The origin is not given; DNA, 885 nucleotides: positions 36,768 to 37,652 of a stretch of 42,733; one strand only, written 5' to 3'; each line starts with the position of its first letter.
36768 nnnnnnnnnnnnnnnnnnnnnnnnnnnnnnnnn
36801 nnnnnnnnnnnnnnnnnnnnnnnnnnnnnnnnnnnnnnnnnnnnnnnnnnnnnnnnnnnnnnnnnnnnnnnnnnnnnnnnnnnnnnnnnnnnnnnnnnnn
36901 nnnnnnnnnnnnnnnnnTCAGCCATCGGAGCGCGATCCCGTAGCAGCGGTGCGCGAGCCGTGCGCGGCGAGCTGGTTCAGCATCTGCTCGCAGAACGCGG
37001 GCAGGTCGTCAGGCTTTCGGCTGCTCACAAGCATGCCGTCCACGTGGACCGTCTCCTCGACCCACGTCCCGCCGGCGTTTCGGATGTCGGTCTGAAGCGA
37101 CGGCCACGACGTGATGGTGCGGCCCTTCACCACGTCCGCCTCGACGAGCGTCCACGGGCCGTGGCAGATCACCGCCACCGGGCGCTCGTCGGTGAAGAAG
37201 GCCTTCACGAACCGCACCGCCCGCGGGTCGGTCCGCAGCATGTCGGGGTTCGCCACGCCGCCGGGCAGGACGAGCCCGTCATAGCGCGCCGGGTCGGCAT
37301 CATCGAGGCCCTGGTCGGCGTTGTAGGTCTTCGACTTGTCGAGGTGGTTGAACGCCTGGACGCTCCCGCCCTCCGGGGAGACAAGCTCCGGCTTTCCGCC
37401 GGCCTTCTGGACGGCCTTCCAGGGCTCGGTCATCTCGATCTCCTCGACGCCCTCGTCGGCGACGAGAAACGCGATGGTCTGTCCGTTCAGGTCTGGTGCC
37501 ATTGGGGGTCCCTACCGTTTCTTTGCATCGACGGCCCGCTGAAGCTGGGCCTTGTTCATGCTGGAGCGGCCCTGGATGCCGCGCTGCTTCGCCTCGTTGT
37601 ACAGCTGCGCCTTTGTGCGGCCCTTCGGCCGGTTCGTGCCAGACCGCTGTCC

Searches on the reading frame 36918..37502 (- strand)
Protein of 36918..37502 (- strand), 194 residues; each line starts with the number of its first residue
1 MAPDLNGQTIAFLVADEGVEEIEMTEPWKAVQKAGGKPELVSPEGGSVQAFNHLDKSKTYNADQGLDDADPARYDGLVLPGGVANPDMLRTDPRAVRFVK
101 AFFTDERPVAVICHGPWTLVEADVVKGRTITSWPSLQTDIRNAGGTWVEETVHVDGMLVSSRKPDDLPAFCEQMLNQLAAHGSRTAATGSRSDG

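Call 15: search_protein_families(library=pfam, max_evalue=0.01, proteins=[window:36918-37502:-])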
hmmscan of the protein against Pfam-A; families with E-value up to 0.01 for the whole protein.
window:36918-37502:- (194 aa): 1 family
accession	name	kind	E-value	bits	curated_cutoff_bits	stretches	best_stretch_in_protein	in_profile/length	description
PF01965.30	DJ-1_PfpI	-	4.8e-50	170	26.6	1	9-176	2-164/165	DJ-1/PfpI family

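Call 41: search_protein_families(library=ncbifam, max_evalue=0.01, proteins=[window:36918-37502:-])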
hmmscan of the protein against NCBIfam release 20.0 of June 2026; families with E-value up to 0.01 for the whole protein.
window:36918-37502:- (194 aa): 8 families
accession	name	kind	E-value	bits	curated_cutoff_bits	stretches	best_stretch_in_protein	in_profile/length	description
TIGR01382.1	PfpI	subfamily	3.8e-44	150.2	139.05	1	13-178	4-168/169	DJ-1/PfpI/YhbO family deglycase/protease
NF040823.1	deglyc_PfpI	equivalog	9.8e-33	113.3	330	1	10-175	3-162/166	deglycase PfpI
TIGR01383.1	not_thiJ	equivalog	4e-18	65.8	131.25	1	13-179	4-169/180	DJ-1 family glyoxalase III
NF008605.0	PRK11574.1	equivalog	3.4e-08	33.5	252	1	62-164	55-158/196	protein deglycase YajL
TIGR01737.1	FGAM_synth_I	equivalog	8.2e-05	22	177.8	1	66-129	33-101/228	phosphoribosylformylglycinamidine synthase I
NF008747.0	PRK11780.1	equivalog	0.00011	22.2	180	1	66-152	78-176/218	isoprenoid biosynthesis glyoxalase ElbB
NF008422.0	PRK11249.1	equivalog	0.00038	19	1102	1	3-114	593-699/752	catalase HPII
NF002957.0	PRK03619.1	equivalog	0.0021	17.5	212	1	67-128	35-101/222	phosphoribosylformylglycinamidine synthase subunit PurQ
